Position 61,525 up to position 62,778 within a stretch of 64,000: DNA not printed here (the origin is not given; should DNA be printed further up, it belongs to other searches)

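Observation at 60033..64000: Onset of a biosynthetic gene cluster: two small RBS-driven genes + SARP activator + conserved 318-aa protein + enediyne/PUFA-type iterative PKS ketosynthase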

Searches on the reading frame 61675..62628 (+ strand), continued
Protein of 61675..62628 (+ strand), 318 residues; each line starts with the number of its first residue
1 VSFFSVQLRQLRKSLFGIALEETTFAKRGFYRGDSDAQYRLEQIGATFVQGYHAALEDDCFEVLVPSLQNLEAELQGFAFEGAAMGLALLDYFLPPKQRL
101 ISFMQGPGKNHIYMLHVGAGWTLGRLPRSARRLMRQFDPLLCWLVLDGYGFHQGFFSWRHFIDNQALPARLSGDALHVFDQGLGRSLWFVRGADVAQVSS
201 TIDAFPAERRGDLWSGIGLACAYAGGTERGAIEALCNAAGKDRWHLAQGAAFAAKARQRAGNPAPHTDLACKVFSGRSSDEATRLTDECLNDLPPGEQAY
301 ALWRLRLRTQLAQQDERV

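Call 43: find_encoding_contigs(protein=P0055, flank=10000, max_places=1)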
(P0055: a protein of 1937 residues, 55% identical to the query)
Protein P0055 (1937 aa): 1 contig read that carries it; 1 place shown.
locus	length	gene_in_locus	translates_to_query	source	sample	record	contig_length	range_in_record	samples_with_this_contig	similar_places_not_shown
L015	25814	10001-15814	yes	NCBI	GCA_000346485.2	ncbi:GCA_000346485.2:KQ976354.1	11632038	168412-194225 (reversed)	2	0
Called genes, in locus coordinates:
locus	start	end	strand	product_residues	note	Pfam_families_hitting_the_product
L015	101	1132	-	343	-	PF10604:Polyketide_cyc2 (weak), PF08327:AHSA1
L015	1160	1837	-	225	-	PF19550:DUF6073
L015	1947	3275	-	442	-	PF13646:HEAT_2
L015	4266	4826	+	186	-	-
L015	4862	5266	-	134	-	-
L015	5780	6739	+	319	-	PF08012:DUF1702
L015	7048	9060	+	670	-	PF01839:FG-GAP (faint), PF13517:FG-GAP_3 (weak), PF07593:UnbV_ASPIC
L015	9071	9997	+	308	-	-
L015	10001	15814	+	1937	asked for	PF00109:ketoacyl-synt, PF02801:Ketoacyl-synt_C, PF16197:KAsynt_C_assoc, PF00698:Acyl_transf_1, PF00106:adh_short, PF08659:KR, PF21089:PKS_DH_N, PF14765:PS-DH, +1 more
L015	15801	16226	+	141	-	PF13279:4HBT_2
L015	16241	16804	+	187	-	-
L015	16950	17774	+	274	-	PF00165:HTH_AraC, PF12833:HTH_18, PF00165:HTH_AraC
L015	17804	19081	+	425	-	PF03109:ABC1, PF27536:UbiB_helical (faint), PF01163:RIO1 (faint)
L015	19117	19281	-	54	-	-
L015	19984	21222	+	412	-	PF02690:Na_Pi_cotrans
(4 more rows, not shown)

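Call 54: search_solved_structures(query=L001:16328-16933:+, max_evalue=10)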
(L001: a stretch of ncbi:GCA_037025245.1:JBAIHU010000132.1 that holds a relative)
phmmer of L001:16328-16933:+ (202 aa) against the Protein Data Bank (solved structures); distinct sequences matched with E-value up to 10: 0.

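Call 55: search_solved_structures(query=window:61675-62628:+, max_evalue=1)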
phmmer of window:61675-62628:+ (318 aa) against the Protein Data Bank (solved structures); distinct sequences matched with E-value up to 1: 1.
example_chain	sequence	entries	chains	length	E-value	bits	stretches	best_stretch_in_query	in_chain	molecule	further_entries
8scd_A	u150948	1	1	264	0.62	12.3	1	45-138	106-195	Sulfonamide resistance enzyme Sul3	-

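Call 56: search_protein_families(library=pfam, proteins=[L001:16328-16933:+, L009:18175-19191:+, L009:22695-23306:+, L009:23491-23931:+, L009:21724-22104:-], max_evalue=1)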
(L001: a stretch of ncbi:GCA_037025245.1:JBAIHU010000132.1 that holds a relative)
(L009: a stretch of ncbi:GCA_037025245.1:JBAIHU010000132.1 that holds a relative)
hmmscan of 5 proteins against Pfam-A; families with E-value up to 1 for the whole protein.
L001:16328-16933:+ (202 aa): 1 family
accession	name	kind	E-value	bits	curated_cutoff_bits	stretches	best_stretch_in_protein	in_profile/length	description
PF01648.25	ACPS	-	0.02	15.3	25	1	85-140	2-60/111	4'-phosphopantetheinyl transferase superfamily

L009:18175-19191:+ (339 aa): 6 families
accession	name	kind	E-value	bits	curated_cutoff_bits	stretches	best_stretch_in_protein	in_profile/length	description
PF07719.23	TPR_2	-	0.00084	19.7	27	0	266-288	2-24/34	Tetratricopeptide repeat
PF13432.12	TPR_16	-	0.00088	20.1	32.7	1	108-164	2-58/65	Tetratricopeptide repeat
PF13428.12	TPR_14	-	0.0013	19.7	23.5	0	108-138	6-36/44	Tetratricopeptide repeat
PF14559.12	TPR_19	-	0.027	15.2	25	0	113-147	1-35/68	Tetratricopeptide repeat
PF17874.7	TPR_MalT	-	0.056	13.2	45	1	193-311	94-208/336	MalT-like TPR region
PF01535.26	PPR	-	0.32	11.8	25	0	267-288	2-23/31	PPR repeat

L009:22695-23306:+ (204 aa): 1 family
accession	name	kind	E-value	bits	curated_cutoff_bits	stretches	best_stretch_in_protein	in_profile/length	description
PF19550.4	DUF6073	-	2.9e-33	115.8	25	1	21-201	33-212/219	Family of unknown function (DUF6073)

L009:23491-23931:+ (147 aa): 0 families

L009:21724-22104:- (126 aa): 2 families
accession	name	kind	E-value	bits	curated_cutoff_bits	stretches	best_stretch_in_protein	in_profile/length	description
PF04545.22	Sigma70_r4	-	0.0086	16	24.1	1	41-84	4-43/50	Sigma-70, region 4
PF15617.12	C-C_Bond_Lyase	-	0.22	11.1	28.4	1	15-58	129-175/320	C-C_Bond_Lyase of the TIM-Barrel fold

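Call 75: search_protein_families(library=pfam, proteins=[L007:2351-5758:+], max_evalue=0.001)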
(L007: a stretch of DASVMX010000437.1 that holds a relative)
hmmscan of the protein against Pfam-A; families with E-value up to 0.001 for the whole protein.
L007:2351-5758:+ (1136 aa): 7 families
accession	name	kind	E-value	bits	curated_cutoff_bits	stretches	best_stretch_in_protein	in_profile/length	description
PF03704.23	BTAD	-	1.8e-21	77.5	22.1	1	988-1128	2-143/146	Bacterial transcriptional activator domain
PF13424.12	TPR_12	-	2.8e-16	59.9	30.1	3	536-604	3-73/77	Tetratricopeptide repeat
PF00515.34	TPR_1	-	6.3e-11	42.1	27.8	0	536-565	1-30/34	Tetratricopeptide repeat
PF00486.34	Trans_reg_C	-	7.2e-06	26.4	26.2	1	918-964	14-60/77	Transcriptional regulatory protein, C terminal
PF07719.23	TPR_2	-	5.2e-05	23.5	27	0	745-767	6-28/34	Tetratricopeptide repeat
PF13181.12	TPR_8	-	5.4e-05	23.5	25.7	0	619-647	4-32/34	Tetratricopeptide repeat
PF17874.7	TPR_MalT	-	6.3e-05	22.9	45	0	553-721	18-185/336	MalT-like TPR region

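Call 82: list_cluster_members(proteins=[L009:7282-7458:+, L009:8924-9877:+, L009:15906-16325:+, L009:16379-18175:+, L009:18175-19191:+, L009:19200-20102:+, L009:22695-23306:+, L009:23491-23931:+, L009:24747-25205:-, L009:21724-22104:-])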
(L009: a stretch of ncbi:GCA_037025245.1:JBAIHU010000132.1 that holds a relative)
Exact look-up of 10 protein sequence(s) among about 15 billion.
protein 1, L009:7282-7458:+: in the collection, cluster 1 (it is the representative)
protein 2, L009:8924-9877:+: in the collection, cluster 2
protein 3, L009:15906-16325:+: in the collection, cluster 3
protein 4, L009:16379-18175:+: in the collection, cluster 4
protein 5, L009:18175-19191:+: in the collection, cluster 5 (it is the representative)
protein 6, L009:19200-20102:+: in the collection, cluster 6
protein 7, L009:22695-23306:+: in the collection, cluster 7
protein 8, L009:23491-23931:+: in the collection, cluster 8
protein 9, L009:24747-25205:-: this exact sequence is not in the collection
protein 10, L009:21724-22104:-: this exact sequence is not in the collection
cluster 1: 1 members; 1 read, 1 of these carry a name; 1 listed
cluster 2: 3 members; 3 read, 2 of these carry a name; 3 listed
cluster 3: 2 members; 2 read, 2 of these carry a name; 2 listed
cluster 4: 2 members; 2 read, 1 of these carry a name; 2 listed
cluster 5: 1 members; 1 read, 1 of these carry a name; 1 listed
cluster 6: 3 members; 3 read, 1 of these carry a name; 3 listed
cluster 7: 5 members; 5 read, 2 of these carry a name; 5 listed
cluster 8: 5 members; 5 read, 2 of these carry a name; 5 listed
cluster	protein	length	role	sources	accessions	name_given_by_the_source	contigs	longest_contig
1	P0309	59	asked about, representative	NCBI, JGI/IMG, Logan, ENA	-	uncharacterized membrane protein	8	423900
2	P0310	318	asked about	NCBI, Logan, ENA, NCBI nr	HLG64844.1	MAG TPA: DUF1702 family protein [Ktedonosporobacter sp.] | DUF1702 family protein [Ktedonosporobacter sp.]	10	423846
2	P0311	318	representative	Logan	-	-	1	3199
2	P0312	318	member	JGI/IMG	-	hypothetical protein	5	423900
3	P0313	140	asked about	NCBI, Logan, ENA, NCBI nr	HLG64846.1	MAG TPA: acyl-CoA thioesterase [Ktedonosporobacter sp.] | acyl-CoA thioesterase [Ktedonosporobacter sp.]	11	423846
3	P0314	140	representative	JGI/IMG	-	enediyne biosynthesis thioesterase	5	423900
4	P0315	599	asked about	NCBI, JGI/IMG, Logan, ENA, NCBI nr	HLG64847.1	MAG TPA: CRTAC1 family protein [Ktedonosporobacter sp.] | hypothetical protein | CRTAC1 family protein [Ktedonosporobacter sp.]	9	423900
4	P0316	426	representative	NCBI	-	-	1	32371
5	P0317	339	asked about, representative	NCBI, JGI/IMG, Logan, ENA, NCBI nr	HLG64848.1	MAG TPA: hypothetical protein VKY19_23100 [Ktedonosporobacter sp.] | tetratricopeptide (TPR) repeat protein | hypothetical protein [Ktedonosporobacter sp.]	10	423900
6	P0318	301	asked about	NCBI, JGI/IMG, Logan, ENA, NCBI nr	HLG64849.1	MAG TPA: RnfABCDGE type electron transport complex subunit D [Ktedonosporobacter sp.] | Na+-translocating ferredoxin:NAD+ oxidoreductase RnfD subunit | RnfABCDGE type electron transport complex subunit D [Ktedonosporobacter sp.]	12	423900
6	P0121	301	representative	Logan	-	-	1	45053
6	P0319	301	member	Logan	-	-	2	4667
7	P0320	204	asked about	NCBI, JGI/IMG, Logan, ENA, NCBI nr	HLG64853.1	MAG TPA: DUF6073 family protein [Ktedonosporobacter sp.] | hypothetical protein | DUF6073 family protein [Ktedonosporobacter sp.]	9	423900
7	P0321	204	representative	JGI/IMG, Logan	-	hypothetical protein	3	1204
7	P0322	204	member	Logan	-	-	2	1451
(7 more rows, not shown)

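Call 83: search_solved_structures(query=L009:24747-25205:-, max_evalue=0.01, show_alignments=1)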
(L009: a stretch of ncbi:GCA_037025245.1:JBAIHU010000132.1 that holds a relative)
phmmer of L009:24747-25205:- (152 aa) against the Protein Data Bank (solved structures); distinct sequences matched with E-value up to 0.01: 2.
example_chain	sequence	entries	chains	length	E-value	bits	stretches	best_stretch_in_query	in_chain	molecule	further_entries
2m89_A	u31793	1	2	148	9.1e-07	32.1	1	10-143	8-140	Aha1 domain protein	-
2leq_A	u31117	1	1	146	0.00018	24.7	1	10-67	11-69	Uncharacterized protein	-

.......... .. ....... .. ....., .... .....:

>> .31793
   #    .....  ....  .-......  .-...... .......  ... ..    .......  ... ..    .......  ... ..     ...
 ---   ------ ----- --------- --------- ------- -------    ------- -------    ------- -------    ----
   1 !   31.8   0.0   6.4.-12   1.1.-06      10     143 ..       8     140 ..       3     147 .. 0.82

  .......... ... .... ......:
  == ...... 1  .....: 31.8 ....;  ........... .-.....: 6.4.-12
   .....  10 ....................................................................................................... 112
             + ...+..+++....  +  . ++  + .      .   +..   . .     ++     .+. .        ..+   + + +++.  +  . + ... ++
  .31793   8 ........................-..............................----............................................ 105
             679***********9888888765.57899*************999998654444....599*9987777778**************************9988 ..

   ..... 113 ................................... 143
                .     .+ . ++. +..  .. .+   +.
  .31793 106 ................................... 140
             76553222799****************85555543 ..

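Call 84: search_solved_structures(query=L009:22695-23306:+, max_evalue=1)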
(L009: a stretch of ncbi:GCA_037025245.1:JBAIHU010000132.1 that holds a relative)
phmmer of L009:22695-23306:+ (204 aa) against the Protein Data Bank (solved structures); distinct sequences matched with E-value up to 1: 3.
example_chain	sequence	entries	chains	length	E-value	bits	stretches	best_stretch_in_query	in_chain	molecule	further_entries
6ubl_A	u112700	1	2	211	4.8e-23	84.9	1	26-201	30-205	DynF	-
6aks_A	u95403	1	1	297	0.34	13.5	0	26-50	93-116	VP1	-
6akt_A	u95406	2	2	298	0.35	13.5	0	26-50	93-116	VP1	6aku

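Call 85: find_encoding_contigs(protein=P0320, flank=10000, max_places=1)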
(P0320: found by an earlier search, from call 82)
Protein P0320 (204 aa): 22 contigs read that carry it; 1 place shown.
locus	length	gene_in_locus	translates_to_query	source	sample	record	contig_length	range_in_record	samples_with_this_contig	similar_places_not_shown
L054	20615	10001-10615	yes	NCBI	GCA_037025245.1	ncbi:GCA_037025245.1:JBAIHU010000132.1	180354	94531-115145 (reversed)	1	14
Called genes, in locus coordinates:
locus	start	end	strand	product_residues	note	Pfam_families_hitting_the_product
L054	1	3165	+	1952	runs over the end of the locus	PF00109:ketoacyl-synt, PF02801:Ketoacyl-synt_C, PF00698:Acyl_transf_1, PF00106:adh_short, PF08659:KR, PF13561:adh_short_C2, PF21089:PKS_DH_N, PF14765:PS-DH, +1 more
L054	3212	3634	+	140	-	PF13279:4HBT_2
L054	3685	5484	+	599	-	PF01839:FG-GAP (faint), PF13517:FG-GAP_3, PF16743:PliI (faint), PF13517:FG-GAP_3, PF07593:UnbV_ASPIC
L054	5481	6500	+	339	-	-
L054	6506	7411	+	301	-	PF03116:NQR2_RnfD_RnfE (weak)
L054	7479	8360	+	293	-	PF00165:HTH_AraC (weak), PF12833:HTH_18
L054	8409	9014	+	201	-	PF02525:Flavodoxin_2 (weak), PF03358:FMN_red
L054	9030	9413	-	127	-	-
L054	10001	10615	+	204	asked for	PF19550:DUF6073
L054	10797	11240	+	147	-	-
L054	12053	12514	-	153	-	PF10604:Polyketide_cyc2 (weak), PF08327:AHSA1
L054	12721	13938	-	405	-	PF00067:p450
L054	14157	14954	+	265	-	PF01209:Ubie_methyltran, PF02353:CMAS (weak), PF13489:Methyltransf_23, PF08241:Methyltransf_11, PF08242:Methyltransf_12, PF13649:Methyltransf_25, PF13847:Methyltransf_31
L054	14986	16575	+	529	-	PF00732:GMC_oxred_N, PF00890:FAD_binding_2 (faint), PF01266:DAO (faint), PF05199:GMC_oxred_C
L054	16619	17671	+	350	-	PF08100:Dimerisation, PF00891:Methyltransf_2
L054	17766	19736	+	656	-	PF02310:B12-binding (weak), PF04055:Radical_SAM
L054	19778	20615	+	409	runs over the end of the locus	PF00067:p450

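Call 86: list_cluster_members(proteins=[L054:17766-19733:+, L054:14986-16572:+, L054:16619-17668:+, L054:14157-14951:+, L054:12721-13935:-, L054:12053-12511:-, L054:10797-11237:+])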
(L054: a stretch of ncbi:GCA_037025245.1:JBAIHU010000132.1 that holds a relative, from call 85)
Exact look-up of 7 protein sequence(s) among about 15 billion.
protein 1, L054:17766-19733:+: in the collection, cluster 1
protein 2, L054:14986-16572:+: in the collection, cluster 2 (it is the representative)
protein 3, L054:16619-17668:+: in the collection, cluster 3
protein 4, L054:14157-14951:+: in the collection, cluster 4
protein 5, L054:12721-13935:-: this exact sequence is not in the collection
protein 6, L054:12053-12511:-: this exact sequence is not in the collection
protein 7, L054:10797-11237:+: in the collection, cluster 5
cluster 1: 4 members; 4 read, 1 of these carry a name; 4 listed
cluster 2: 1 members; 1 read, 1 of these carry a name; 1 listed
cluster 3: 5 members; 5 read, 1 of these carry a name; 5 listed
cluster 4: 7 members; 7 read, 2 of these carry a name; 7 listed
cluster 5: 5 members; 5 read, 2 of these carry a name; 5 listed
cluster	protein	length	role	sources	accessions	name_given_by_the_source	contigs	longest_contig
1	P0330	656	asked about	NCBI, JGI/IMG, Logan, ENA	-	-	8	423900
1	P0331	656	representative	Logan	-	-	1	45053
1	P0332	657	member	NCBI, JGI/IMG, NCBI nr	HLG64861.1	MAG TPA: KedN5 family methylcobalamin-dependent radical SAM C-methyltransferase ... | radical SAM superfamily enzyme YgiQ (UPF0313 family) | KedN5 family methylcobalamin-dependent radical SAM C-methyltransferase ...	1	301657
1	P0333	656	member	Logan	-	-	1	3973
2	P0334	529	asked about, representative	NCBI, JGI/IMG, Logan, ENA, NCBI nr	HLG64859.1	MAG TPA: choline dehydrogenase [Ktedonosporobacter sp.] | choline dehydrogenase | choline dehydrogenase [Ktedonosporobacter sp.]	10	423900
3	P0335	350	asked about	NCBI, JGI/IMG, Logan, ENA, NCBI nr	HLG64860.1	MAG TPA: methyltransferase [Ktedonosporobacter sp.] | hypothetical protein | methyltransferase [Ktedonosporobacter sp.]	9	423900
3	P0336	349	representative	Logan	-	-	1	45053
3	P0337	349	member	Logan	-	-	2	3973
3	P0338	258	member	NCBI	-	-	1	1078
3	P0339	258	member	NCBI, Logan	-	-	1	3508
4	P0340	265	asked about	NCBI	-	-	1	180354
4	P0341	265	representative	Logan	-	-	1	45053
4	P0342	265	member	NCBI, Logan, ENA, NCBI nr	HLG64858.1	MAG TPA: methyltransferase domain-containing protein [Ktedonosporobacter sp.] | methyltransferase domain-containing protein [Ktedonosporobacter sp.]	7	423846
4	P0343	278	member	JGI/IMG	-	ubiquinone/menaquinone biosynthesis C-methylase UbiE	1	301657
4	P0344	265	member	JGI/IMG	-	-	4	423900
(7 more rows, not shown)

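Call 87: find_encoding_contigs(protein=P0330, flank=10000, max_places=1)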
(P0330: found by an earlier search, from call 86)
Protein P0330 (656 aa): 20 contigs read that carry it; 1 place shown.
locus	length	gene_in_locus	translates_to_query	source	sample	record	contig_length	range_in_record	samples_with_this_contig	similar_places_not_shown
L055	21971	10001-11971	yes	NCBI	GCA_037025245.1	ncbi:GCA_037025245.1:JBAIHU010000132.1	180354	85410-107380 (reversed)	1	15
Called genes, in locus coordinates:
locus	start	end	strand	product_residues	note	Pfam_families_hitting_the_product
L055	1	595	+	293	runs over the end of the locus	PF00165:HTH_AraC (weak), PF12833:HTH_18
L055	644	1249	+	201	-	PF02525:Flavodoxin_2 (weak), PF03358:FMN_red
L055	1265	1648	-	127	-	-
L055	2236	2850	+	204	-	PF19550:DUF6073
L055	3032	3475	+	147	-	-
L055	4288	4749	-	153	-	PF10604:Polyketide_cyc2 (weak), PF08327:AHSA1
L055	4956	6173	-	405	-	PF00067:p450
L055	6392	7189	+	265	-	PF01209:Ubie_methyltran, PF02353:CMAS (weak), PF13489:Methyltransf_23, PF08241:Methyltransf_11, PF08242:Methyltransf_12, PF13649:Methyltransf_25, PF13847:Methyltransf_31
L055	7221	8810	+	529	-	PF00732:GMC_oxred_N, PF00890:FAD_binding_2 (faint), PF01266:DAO (faint), PF05199:GMC_oxred_C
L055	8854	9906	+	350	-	PF08100:Dimerisation, PF00891:Methyltransf_2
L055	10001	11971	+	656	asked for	PF02310:B12-binding (weak), PF04055:Radical_SAM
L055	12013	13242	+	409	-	PF00067:p450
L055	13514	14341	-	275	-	PF01135:PCMT (weak), PF00891:Methyltransf_2 (faint), PF13489:Methyltransf_23, PF01209:Ubie_methyltran, PF13847:Methyltransf_31, PF08241:Methyltransf_11, PF08242:Methyltransf_12, PF13649:Methyltransf_25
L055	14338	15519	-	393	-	PF00155:Aminotran_1_2 (faint), PF00266:Aminotran_5, PF01041:DegT_DnrJ_EryC1, PF01053:Cys_Met_Meta_PP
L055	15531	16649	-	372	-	PF00296:Bac_luciferase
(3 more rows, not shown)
